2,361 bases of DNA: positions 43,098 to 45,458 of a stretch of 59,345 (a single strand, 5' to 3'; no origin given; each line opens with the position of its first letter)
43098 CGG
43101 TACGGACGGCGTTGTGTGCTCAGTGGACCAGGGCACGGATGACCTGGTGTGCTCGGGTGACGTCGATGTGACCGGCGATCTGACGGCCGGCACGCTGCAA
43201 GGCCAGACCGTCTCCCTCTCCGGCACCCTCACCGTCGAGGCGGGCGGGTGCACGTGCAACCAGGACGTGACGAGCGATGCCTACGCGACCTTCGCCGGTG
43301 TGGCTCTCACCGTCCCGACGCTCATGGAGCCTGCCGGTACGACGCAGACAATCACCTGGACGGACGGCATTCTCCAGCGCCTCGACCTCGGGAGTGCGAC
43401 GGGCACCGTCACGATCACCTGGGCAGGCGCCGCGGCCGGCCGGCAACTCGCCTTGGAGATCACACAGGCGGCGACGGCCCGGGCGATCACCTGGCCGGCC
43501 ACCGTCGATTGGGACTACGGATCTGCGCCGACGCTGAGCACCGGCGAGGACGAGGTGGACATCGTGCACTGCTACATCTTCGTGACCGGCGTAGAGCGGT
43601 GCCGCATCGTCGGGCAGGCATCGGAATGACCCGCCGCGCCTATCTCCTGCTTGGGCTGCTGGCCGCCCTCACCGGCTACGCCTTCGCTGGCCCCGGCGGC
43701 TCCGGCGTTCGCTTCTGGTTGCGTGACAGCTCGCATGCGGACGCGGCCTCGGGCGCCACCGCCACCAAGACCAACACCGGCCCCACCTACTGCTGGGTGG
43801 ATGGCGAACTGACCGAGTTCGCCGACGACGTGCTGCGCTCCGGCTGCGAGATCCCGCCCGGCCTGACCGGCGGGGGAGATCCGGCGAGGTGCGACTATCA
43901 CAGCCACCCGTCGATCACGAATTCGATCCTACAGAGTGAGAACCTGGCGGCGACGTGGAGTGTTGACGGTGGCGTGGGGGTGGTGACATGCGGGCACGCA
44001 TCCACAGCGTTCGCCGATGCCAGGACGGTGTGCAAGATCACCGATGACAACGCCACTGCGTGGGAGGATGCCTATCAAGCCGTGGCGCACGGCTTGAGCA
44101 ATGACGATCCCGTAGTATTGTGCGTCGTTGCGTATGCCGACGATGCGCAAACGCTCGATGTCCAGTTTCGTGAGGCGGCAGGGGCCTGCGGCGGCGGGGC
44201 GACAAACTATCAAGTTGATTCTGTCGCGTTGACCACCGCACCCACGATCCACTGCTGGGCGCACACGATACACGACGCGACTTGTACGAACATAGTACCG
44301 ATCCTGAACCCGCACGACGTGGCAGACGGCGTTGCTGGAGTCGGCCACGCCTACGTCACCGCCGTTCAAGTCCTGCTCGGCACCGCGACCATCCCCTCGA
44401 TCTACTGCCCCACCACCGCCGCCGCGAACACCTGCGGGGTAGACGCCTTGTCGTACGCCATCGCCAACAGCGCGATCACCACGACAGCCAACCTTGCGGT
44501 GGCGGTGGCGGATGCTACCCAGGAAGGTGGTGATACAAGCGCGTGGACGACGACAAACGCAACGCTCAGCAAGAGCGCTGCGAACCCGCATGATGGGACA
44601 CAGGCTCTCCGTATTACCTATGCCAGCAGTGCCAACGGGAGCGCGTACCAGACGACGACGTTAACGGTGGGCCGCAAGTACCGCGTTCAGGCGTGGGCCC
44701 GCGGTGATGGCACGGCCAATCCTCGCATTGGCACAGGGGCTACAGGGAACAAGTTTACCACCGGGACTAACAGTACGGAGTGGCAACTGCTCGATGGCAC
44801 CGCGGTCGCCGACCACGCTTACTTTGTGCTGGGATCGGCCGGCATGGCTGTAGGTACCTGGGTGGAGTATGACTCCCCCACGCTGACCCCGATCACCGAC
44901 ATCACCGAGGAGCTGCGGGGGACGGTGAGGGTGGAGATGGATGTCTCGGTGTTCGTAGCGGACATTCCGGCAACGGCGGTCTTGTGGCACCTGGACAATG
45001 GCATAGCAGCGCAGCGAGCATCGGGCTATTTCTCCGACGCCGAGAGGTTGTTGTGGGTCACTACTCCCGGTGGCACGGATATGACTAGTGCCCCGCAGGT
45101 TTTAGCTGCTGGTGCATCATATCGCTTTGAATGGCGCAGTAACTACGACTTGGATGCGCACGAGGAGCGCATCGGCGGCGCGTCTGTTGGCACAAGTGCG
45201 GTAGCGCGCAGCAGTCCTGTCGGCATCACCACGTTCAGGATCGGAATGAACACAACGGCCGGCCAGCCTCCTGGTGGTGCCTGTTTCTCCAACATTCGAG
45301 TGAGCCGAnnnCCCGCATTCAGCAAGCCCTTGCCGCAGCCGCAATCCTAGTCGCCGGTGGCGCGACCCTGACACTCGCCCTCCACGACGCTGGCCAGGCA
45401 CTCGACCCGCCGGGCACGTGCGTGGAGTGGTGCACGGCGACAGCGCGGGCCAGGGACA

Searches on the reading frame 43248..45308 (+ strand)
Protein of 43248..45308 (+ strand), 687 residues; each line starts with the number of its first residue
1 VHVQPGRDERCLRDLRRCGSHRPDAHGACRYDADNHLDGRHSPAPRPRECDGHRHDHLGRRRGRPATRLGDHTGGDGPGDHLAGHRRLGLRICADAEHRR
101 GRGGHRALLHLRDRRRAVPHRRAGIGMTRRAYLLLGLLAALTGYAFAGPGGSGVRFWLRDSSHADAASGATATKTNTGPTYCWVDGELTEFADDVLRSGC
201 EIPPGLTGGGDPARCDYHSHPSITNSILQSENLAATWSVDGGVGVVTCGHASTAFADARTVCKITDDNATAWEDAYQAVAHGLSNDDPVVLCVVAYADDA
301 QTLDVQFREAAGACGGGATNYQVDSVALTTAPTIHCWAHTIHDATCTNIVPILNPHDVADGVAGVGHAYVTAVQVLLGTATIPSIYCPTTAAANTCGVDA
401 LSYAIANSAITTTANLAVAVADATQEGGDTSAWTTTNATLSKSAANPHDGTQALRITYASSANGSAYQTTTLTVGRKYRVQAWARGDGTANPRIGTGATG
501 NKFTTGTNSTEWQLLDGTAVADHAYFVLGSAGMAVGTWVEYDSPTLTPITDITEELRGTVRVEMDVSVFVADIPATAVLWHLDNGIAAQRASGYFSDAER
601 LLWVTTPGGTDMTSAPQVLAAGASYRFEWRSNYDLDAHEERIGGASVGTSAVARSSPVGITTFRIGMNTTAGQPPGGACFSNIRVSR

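Call 46: search_protein_families(library=pfam, proteins=[window:43248-45308:+], max_evalue=0.001)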
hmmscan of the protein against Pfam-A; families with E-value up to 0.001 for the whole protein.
window:43248-45308:+ (687 aa): 1 family
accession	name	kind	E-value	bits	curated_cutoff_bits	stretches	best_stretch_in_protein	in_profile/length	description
PF02018.23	CBM_4_9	-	7.2e-06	26.8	25.9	1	426-518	10-115/136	Carbohydrate binding domain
